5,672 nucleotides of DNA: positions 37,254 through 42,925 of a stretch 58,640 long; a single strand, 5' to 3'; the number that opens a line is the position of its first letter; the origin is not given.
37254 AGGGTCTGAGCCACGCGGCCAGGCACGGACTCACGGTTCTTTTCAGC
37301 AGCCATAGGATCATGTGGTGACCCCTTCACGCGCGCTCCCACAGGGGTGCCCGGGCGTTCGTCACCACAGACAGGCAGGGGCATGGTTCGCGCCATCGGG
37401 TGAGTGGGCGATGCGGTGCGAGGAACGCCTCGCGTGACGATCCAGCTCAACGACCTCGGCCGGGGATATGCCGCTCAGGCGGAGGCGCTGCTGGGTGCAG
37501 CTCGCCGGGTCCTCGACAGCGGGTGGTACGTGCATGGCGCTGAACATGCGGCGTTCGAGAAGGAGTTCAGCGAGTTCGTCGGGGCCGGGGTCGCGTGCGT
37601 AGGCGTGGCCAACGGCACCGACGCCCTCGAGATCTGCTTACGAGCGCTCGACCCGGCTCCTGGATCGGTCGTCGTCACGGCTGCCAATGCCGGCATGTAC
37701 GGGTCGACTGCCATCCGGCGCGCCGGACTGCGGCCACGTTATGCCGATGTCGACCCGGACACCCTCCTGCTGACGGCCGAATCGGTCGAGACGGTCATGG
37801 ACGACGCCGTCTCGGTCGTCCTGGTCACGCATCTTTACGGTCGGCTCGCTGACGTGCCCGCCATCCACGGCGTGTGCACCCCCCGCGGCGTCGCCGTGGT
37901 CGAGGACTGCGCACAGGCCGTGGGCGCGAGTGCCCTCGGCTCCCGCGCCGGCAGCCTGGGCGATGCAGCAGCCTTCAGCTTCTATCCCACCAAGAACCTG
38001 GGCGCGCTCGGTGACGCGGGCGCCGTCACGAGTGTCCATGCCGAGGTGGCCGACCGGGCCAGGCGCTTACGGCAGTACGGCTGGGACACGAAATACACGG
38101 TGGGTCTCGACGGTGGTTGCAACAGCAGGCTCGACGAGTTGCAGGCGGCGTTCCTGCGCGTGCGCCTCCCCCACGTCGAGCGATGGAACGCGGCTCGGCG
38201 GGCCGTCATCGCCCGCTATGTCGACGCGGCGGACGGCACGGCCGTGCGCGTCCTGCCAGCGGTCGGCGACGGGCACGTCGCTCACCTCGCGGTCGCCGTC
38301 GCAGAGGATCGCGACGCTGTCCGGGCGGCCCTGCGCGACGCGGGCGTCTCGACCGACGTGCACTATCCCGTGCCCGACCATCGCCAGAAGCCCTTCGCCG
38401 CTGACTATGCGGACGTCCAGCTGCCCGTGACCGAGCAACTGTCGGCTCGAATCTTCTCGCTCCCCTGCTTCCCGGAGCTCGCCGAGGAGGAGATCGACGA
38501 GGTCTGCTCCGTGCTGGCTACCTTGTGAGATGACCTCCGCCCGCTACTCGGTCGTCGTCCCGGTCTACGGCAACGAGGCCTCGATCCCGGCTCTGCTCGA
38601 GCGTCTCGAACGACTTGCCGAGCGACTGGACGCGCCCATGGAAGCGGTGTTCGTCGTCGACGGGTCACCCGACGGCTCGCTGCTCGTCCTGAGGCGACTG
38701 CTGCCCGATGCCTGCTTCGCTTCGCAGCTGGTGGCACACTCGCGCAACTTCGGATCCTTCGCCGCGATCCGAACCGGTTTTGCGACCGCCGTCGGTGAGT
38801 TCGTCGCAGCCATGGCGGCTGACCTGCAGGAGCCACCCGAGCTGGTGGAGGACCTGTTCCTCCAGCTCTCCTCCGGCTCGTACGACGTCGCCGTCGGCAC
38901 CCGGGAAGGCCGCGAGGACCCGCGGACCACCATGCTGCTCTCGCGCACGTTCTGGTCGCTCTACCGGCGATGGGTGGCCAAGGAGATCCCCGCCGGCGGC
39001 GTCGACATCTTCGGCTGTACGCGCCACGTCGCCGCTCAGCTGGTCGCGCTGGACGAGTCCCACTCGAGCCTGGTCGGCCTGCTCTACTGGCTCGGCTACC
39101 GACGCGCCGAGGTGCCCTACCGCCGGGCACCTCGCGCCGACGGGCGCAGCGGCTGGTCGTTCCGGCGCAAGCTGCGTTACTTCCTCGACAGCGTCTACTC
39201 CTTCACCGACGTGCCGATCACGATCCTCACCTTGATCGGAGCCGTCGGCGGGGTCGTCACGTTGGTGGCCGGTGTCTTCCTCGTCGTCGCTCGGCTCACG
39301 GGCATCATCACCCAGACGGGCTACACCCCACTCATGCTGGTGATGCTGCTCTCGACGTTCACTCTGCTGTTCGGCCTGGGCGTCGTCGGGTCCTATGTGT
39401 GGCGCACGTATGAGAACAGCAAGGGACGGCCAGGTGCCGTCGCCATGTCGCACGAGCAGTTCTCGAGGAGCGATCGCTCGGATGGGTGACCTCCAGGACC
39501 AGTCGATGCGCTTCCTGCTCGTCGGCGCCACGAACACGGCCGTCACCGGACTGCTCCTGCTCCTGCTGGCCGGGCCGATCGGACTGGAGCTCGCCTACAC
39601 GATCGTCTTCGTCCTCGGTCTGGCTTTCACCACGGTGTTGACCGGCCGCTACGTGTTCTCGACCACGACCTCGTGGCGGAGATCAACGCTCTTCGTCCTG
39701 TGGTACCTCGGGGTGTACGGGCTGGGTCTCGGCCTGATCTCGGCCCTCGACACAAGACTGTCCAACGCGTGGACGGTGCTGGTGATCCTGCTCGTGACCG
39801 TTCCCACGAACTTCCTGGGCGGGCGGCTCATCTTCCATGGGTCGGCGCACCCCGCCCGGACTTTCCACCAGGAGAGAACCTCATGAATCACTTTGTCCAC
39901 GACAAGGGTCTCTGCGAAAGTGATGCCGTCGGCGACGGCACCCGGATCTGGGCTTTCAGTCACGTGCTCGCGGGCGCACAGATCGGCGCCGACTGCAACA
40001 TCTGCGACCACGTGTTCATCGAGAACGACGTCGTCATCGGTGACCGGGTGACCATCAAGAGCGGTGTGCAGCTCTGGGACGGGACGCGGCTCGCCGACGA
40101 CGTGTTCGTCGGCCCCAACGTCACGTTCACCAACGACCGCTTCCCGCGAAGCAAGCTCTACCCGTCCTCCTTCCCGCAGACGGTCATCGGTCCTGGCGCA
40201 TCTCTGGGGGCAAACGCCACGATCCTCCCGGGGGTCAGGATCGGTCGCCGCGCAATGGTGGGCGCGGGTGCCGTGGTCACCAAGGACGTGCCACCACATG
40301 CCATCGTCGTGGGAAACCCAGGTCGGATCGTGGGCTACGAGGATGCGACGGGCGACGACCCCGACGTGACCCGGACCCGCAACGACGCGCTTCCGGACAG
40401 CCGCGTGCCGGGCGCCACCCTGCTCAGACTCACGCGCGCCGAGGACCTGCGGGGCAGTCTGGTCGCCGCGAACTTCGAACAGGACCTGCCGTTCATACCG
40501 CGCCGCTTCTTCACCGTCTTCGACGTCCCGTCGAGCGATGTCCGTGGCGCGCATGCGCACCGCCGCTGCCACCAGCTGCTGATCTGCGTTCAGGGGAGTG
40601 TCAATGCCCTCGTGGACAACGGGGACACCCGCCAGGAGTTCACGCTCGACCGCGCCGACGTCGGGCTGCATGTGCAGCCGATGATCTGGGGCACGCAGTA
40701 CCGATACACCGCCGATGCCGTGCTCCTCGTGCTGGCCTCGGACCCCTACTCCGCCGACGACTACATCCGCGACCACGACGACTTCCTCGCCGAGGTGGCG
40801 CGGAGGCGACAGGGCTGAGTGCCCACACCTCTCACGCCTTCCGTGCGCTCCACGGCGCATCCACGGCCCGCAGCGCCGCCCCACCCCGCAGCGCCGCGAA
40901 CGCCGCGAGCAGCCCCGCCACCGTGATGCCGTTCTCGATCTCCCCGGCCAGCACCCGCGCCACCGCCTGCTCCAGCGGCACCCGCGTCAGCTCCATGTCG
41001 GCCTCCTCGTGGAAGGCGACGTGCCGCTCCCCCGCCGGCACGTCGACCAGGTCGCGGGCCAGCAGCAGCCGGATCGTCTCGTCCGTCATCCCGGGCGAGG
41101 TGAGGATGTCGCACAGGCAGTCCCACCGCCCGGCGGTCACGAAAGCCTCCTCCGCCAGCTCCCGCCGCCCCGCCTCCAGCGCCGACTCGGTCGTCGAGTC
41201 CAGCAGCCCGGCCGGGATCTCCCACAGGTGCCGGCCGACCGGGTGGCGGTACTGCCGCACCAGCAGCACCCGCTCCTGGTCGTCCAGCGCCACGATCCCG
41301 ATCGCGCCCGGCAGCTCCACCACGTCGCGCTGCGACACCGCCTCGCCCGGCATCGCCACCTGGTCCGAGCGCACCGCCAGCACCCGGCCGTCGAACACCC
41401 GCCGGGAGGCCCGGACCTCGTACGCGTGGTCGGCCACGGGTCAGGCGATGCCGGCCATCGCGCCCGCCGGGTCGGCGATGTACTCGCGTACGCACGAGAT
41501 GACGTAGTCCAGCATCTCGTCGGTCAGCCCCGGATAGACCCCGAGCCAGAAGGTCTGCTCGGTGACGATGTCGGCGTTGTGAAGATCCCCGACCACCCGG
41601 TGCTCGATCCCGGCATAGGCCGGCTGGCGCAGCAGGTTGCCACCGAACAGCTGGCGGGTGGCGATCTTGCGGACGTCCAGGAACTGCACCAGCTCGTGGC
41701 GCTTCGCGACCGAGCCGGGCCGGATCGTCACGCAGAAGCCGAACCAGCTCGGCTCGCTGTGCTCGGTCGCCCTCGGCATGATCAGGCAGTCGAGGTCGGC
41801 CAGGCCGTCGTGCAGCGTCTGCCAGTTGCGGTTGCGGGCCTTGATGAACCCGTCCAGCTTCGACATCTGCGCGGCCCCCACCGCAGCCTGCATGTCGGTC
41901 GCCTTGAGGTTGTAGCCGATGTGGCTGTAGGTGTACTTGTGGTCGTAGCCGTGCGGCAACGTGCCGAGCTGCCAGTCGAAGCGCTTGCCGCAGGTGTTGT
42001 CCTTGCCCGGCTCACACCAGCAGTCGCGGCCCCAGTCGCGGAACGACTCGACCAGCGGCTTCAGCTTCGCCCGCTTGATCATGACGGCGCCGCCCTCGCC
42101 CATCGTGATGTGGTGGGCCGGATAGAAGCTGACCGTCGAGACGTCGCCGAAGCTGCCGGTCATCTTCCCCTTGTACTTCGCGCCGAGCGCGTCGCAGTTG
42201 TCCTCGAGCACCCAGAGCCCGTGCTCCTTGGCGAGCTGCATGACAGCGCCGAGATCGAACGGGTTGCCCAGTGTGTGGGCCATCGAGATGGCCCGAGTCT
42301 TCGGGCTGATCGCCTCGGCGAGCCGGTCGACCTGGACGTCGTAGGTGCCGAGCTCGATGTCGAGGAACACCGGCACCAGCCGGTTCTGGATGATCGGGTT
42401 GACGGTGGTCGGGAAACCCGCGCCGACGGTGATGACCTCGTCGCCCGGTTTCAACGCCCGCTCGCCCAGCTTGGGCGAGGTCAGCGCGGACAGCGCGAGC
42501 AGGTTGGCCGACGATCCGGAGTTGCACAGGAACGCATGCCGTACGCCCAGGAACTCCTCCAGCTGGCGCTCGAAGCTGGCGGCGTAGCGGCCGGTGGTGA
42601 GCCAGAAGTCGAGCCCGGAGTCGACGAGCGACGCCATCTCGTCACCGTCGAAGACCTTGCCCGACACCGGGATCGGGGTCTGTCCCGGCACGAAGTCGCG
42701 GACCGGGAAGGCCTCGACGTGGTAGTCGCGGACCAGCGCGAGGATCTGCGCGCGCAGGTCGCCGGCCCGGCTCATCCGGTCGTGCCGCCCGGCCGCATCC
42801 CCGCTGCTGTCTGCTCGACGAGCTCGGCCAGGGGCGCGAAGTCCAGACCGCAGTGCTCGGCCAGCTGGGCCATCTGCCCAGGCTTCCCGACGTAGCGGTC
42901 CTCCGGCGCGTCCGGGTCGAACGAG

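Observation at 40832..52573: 12-gene operon for a CDP-activated, probably C-branched 3,6-dideoxyhexose (yersiniose-like) with extra tailoring enzymes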

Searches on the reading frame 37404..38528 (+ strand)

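Call 9: search_protein_families(library=pfam, proteins=[window:37404-38528:+], max_evalue=0.01)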
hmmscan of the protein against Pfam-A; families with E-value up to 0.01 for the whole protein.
window:37404-38528:+ (374 aa): 1 family
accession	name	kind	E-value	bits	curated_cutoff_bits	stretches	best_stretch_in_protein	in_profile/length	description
PF01041.23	DegT_DnrJ_EryC1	-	1.2e-86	291.6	19.8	1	28-371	6-359/360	DegT/DnrJ/EryC1/StrS aminotransferase family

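Call 46: search_protein_families(library=ncbifam, proteins=[window:37404-38528:+], max_evalue=0.00001)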
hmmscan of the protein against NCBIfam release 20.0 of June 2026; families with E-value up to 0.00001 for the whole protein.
window:37404-38528:+ (374 aa): 7 families
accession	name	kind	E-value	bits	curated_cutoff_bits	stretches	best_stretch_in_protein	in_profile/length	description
TIGR03588.1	PseC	equivalog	3.4e-50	171.1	423.5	1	32-373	16-378/380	UDP-4-amino-4,6-dideoxy-N-acetyl-beta-L-altrosamine transaminase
NF008658.2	PRK11658.1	equivalog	1.5e-44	152.2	631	1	28-372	15-374/379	UDP-4-amino-4-deoxy-L-arabinose aminotransferase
TIGR04427.1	PLP_DesI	equivalog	1.7e-42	145.9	650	1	9-371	14-379/390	dTDP-4-dehydro-6-deoxyglucose aminotransferase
NF008687.0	PRK11706.1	equivalog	8.9e-37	126.7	375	1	70-372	54-371/375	dTDP-4-amino-4,6-dideoxygalactose transaminase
TIGR04181.1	NHT_00031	hypoth_equivalog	5.4e-32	111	420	1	36-355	19-358/359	LegC family aminotransferase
TIGR02379.1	ECA_wecE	subfamily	2.5e-25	89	434.85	1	70-372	54-372/376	dTDP-4-amino-4,6-dideoxy-D-glucose transaminase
NF011936.0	PRK15407.1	equivalog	2.3e-24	85.9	423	1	40-245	59-270/440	lipopolysaccharide biosynthesis protein RfbH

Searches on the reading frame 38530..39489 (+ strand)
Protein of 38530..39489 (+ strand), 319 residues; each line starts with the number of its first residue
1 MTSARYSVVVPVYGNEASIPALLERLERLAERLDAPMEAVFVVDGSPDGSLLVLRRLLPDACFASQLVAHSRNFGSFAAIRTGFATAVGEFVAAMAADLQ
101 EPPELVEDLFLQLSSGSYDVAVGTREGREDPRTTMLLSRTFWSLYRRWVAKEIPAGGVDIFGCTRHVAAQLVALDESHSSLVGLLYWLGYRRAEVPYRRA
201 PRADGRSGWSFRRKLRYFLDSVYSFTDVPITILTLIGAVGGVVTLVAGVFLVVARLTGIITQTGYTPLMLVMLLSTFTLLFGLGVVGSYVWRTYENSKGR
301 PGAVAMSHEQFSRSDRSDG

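Call 9: search_protein_families(library=pfam, proteins=[window:38530-39489:+], max_evalue=0.01)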
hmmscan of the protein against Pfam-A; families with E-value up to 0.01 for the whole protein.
window:38530-39489:+ (319 aa): 2 families
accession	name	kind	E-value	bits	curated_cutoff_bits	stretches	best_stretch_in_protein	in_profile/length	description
PF00535.33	Glycos_transf_2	-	8.1e-19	68.6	23.3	1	7-169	1-158/168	Glycosyl transferase family 2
PF12804.13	NTP_transf_3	-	0.0015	19.2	27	1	26-148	27-144/160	MobA-like NTP transferase domain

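Call 46: search_protein_families(library=ncbifam, proteins=[window:38530-39489:+], max_evalue=0.00001)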
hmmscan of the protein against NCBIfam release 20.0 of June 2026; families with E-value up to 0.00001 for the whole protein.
window:38530-39489:+ (319 aa): 5 families
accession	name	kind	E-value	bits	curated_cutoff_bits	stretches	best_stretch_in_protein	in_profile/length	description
NF047588.1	GlcsyltransPgfSStrep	equivalog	1.2e-39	136.3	500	1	6-302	3-299/308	glycosyltransferase PgfS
NF007986.1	PRK10714.1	equivalog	2.2e-36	125.5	529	1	5-301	7-304/316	undecaprenyl-phosphate 4-deoxy-4-formamido-L-arabinose transferase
NF007482.0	PRK10073.1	equivalog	6.3e-08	32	423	1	4-121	6-118/334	glycosyltransferase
NF041875.1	EPS_EpsD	equivalog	1.3e-06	28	370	1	7-131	2-126/325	exopolysaccharide biosynthesis glycosyltransferase EpsD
TIGR03965.1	mycofact_glyco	equivalog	2e-06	27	280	1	6-115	76-181/467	mycofactocin biosynthesis glycosyltransferase MftF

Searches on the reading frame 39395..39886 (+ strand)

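Call 9: search_protein_families(library=pfam, proteins=[window:39395-39886:+], max_evalue=0.01)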
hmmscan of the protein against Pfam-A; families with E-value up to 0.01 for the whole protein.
window:39395-39886:+ (163 aa): 2 families
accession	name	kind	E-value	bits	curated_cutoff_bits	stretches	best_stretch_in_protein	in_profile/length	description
PF04138.20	GtrA_DPMS_TM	-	2.8e-09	37.6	26.1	1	39-146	1-115/117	GtrA/DPMS, transmembrane domain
PF06123.17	CreD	-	0.0075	15.6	23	1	38-131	325-413/428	Inner membrane protein CreD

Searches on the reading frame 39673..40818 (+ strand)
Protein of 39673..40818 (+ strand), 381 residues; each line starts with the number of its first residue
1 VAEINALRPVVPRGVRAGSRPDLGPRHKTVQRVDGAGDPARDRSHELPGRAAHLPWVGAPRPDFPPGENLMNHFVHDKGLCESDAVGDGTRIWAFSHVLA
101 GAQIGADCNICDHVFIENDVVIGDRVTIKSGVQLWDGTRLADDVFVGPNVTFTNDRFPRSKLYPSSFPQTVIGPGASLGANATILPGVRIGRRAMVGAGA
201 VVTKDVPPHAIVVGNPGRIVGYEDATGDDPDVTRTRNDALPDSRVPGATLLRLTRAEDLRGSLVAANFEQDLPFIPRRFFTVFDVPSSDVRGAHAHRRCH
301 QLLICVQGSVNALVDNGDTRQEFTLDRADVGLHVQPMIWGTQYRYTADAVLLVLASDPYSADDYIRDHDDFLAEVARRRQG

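Call 9: search_protein_families(library=pfam, proteins=[window:39673-40818:+], max_evalue=0.01)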
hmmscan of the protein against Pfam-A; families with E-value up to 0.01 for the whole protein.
window:39673-40818:+ (381 aa): 5 families
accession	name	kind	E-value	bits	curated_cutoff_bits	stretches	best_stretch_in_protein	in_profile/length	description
PF05523.17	FdtA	-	4.5e-47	159.6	23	1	249-375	4-130/131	WxcM-like, C-terminal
PF00132.30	Hexapep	-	1.3e-25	88.4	27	3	170-204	2-36/36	Bacterial transferase hexapeptide (six repeats)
PF14602.12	Hexapep_2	-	7e-10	38.9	27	1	170-204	2-34/34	Hexapeptide repeat of succinyl-transferase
PF25084.1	LbH_EIF2B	-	4.1e-07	30.4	54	1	98-151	52-104/105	EIF2B subunit epsilon LbH domain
PF25087.1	GMPPB_C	-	0.0079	16.3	39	0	100-136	9-45/110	GMPPB C-terminal domain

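Call 46: search_protein_families(library=ncbifam, proteins=[window:39673-40818:+], max_evalue=0.00001)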
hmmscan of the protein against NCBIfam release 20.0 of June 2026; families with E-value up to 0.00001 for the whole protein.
window:39673-40818:+ (381 aa): 44 families (the best 25 are shown)
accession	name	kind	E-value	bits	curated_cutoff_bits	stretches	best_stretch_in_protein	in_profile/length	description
TIGR03570.1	NeuD_NnaD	subfamily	3.2e-24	85.7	160.8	2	170-218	154-202/202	NeuD/PglB/VioB family sugar acetyltransferase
NF058585.1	HptprglPActTf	PfamEq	1.9e-16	60.1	300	1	170-224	107-161/172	heptaprenylglyceryl phosphate O-acetyltransferase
NF041874.1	EPS_EpsC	equivalog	1.8e-15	57.1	150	1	95-221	55-165/168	serine O-acetyltransferase EpsC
TIGR03532.1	DapD_Ac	equivalog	5.6e-15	55.6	231.75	1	164-224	155-215/231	2,3,4,5-tetrahydropyridine-2,6-dicarboxylate N-acetyltransferase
NF007240.0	PRK09677.1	equivalog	6e-15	55.2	243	1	86-223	52-184/192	putative lipopolysaccharide biosynthesis O-acetyl transferase WbbJ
NF033468.1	stregram_VatI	exception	1.8e-14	54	415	1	169-219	112-162/208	streptogramin A O-acetyltransferase Vat(I)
NF003657.0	PRK05289.1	equivalog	9.5e-14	51.1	226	1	172-221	145-194/264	acyl-ACP--UDP-N-acetylglucosamine O-acyltransferase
NF000311.1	Vat_ABCDEFH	equivalog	1.1e-13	51.2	300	1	169-220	110-161/201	Vat family streptogramin A O-acetyltransferase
NF002060.0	PRK00892.1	subfamily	1.5e-13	50.6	207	1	85-133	133-181/345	UDP-3-O-(3-hydroxymyristoyl)glucosamine N-acyltransferase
TIGR01853.1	lipid_A_lpxD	equivalog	2.2e-13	49.9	242.5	1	81-151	102-172/325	UDP-3-O-(3-hydroxymyristoyl)glucosamine N-acyltransferase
NF000020.1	stregram_VatE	exception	9.4e-13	48.2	450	1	169-221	115-167/214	streptogramin A O-acetyltransferase Vat(E)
NF000101.1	stregram_VatA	exception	1.1e-12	48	450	1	172-220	121-169/219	streptogramin A O-acetyltransferase Vat(A)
TIGR01852.1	lipid_A_lpxA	equivalog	2.9e-12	46.4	231.05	1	170-221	138-189/254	acyl-ACP--UDP-N-acetylglucosamine O-acyltransferase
NF007499.0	PRK10092.1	equivalog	4.1e-12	46.3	314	1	171-220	131-180/183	maltose O-acetyltransferase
NF010935.0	PRK14355.1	equivalog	6.6e-12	44.8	718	0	169-214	397-442/459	bifunctional UDP-N-acetylglucosamine diphosphorylase/glucosamine-1-phosphate N-acetyltransferase GlmU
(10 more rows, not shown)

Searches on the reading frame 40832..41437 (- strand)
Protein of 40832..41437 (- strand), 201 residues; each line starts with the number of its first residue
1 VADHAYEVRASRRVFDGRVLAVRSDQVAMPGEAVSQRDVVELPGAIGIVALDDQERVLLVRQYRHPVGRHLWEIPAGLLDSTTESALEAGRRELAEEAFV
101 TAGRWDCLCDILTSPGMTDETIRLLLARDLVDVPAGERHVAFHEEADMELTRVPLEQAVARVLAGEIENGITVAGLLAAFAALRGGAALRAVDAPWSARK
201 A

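Call 6: search_protein_families(library=pfam, proteins=[window:40832-41437:-], max_evalue=0.01)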
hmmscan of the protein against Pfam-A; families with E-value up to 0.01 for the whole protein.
window:40832-41437:- (201 aa): 1 family
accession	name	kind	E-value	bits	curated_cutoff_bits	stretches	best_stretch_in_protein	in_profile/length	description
PF00293.34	NUDIX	-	6.1e-12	46.1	21.1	1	44-158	4-118/134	NUDIX domain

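Call 7: search_protein_families(library=ncbifam, proteins=[window:40832-41437:-], max_evalue=0.01)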
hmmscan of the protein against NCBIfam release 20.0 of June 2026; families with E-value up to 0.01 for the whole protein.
window:40832-41437:- (201 aa): 8 families
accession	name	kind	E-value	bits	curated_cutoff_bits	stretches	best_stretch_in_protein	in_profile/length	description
NF008736.0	PRK11762.1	equivalog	8.7e-15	54.7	169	1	41-183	45-181/186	ADP compounds hydrolase NudE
NF008003.0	PRK10729.1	equivalog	7.2e-09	35.2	248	1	37-175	51-193/210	ADP-ribose diphosphatase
TIGR00052.1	TIGR00052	subfamily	2.4e-07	30.5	79.55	1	35-176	36-183/188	nudix-type nucleoside diphosphatase, YffH/AdpP family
NF011585.0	PRK15009.1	equivalog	1e-06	28.6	234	1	50-174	53-179/191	GDP-mannose pyrophosphatase NudK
NF006530.0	PRK08999.1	equivalog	9.5e-05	21.6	245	1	46-113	10-75/315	Nudix family hydrolase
NF041652.1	Nud_hyd_Dein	equivalog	0.00036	20.8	200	1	45-100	15-72/152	Nudix hydrolase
NF001938.0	PRK00714.1-5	equivalog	0.00046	19.6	116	1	45-101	15-75/172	RNA pyrophosphohydrolase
NF001299.0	PRK00241.1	equivalog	0.0077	15.7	158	0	16-100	108-188/263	NAD(+) diphosphatase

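Call 75: search_solved_structures(query=window:40832-41437:-, max_evalue=0.001)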
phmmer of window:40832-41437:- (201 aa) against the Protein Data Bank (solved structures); distinct sequences matched with E-value up to 0.001: 31.
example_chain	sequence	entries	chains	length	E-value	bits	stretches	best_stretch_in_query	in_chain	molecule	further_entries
1mk1_A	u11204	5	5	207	4.3e-46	160.3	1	1-199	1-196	ADPR pyrophosphatase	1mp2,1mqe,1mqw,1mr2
5i8u_G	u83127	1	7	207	1e-45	159.1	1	1-199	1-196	ADP-ribose pyrophosphatase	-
8zr8_A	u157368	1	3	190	1.2e-21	80.5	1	11-173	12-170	Methanol dehydrogenase activator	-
8wv3_A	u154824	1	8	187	1.9e-21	79.9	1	11-173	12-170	ADP-ribose pyrophosphatase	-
9jax_E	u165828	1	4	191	2.1e-21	79.8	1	11-173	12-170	ADP-ribose pyrophosphatase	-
5c7q_A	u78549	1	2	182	8.1e-17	64.8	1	9-137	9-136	NudF protein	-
5c7t_A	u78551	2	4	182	8.9e-17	64.7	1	9-137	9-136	NudF protein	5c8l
1v8i_A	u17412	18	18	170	6.4e-16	61.9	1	36-185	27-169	ADP-ribose pyrophosphatase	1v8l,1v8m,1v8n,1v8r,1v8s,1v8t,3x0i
1v8v_A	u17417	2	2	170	1.6e-15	60.6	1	36-185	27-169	ADP-ribose pyrophosphatase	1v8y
1v8u_A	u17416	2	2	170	1.7e-15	60.5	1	36-185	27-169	ADP-ribose pyrophosphatase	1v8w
2yvm_A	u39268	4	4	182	9.5e-10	41.7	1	48-179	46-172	MutT/nudix family protein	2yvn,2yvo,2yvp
9dua_A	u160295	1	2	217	4.7e-07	33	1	38-176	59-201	ADP-ribose pyrophosphatase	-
9b1z_A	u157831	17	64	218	4.7e-07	33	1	38-176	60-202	ADP-ribose pyrophosphatase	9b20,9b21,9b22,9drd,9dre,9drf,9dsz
5nqr_A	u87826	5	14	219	1.5e-06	31.3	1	54-133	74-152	ADP-sugar pyrophosphatase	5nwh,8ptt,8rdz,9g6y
2dsb_A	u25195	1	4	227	1.7e-06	31.1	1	54-133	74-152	ADP-sugar pyrophosphatase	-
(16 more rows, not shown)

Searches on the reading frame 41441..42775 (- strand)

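Call 6: search_protein_families(library=pfam, proteins=[window:41441-42775:-], max_evalue=0.01)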
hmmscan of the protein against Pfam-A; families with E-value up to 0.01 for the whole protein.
window:41441-42775:- (444 aa): 4 families
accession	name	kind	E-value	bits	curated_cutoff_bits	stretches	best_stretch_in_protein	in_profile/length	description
PF01041.23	DegT_DnrJ_EryC1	-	2.6e-91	307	19.8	1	57-430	18-360/360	DegT/DnrJ/EryC1/StrS aminotransferase family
PF01053.26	Cys_Met_Meta_PP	-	4.3e-05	22.7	27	1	66-196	55-177/381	Cys/Met metabolism PLP-dependent enzyme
PF01212.27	Beta_elim_lyase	-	0.00015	21.6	27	1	66-333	35-238/288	Beta-eliminating lyase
PF00266.25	Aminotran_5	-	0.00027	20.5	21.5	1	69-198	49-181/371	Aminotransferase class-V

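Call 7: search_protein_families(library=ncbifam, proteins=[window:41441-42775:-], max_evalue=0.01)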
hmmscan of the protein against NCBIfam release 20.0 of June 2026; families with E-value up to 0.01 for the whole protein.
window:41441-42775:- (444 aa): 17 families
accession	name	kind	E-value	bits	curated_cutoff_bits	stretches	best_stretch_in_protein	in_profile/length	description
NF011936.0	PRK15407.1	equivalog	3.6e-214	711.4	423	1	5-434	7-437/440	lipopolysaccharide biosynthesis protein RfbH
TIGR03588.1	PseC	equivalog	8.6e-54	182.9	423.5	1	35-431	2-378/380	UDP-4-amino-4,6-dideoxy-N-acetyl-beta-L-altrosamine transaminase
TIGR04181.1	NHT_00031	hypoth_equivalog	3.9e-44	151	420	2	42-238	8-213/359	LegC family aminotransferase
NF008687.0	PRK11706.1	equivalog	2.4e-41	141.8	375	2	61-249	29-209/375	dTDP-4-amino-4,6-dideoxygalactose transaminase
NF008658.2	PRK11658.1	equivalog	1.8e-34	119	631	1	36-433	6-377/379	UDP-4-amino-4-deoxy-L-arabinose aminotransferase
TIGR02379.1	ECA_wecE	subfamily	1.4e-33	116.2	434.85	1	61-432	29-374/376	dTDP-4-amino-4,6-dideoxy-D-glucose transaminase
TIGR04427.1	PLP_DesI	equivalog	3.1e-26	92.4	650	2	55-252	42-231/390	dTDP-4-dehydro-6-deoxyglucose aminotransferase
NF004770.0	PRK06108.1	subfamily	1.6e-09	37.1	422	1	70-212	88-229/396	pyridoxal phosphate-dependent aminotransferase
NF006488.0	PRK08912.1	equivalog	0.00093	18.2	498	1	107-169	107-169/387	aminotransferase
TIGR01326.1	OAH_OAS_sulfhy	subfamily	0.0026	16.6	495.1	1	68-196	62-182/418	O-acetylhomoserine aminocarboxypropyltransferase/cysteine synthase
TIGR01976.1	am_tr_V_VC1184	hypoth_equivalog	0.0034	16.7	352.35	1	106-195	101-197/401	cysteine desulfurase-like protein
NF041364.1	GntC_guanitoxin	equivalog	0.0047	15.9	415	1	108-193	81-174/356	guanitoxin biosynthesis PLP-dependent (S)-gamma-hydroxy-L-arginine cyclodehydratase GntC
NF005817.0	PRK07683.1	equivalog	0.0056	15.4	575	1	108-192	110-200/387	aminotransferase A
NF006569.0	PRK09082.1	subfamily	0.0058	15.8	420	1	107-183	111-193/386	methionine aminotransferase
NF005526.0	PRK07179.1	equivalog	0.0063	15.1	428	0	59-101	95-137/407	alpha-hydroxyketone-type quorum-sensing autoinducer synthase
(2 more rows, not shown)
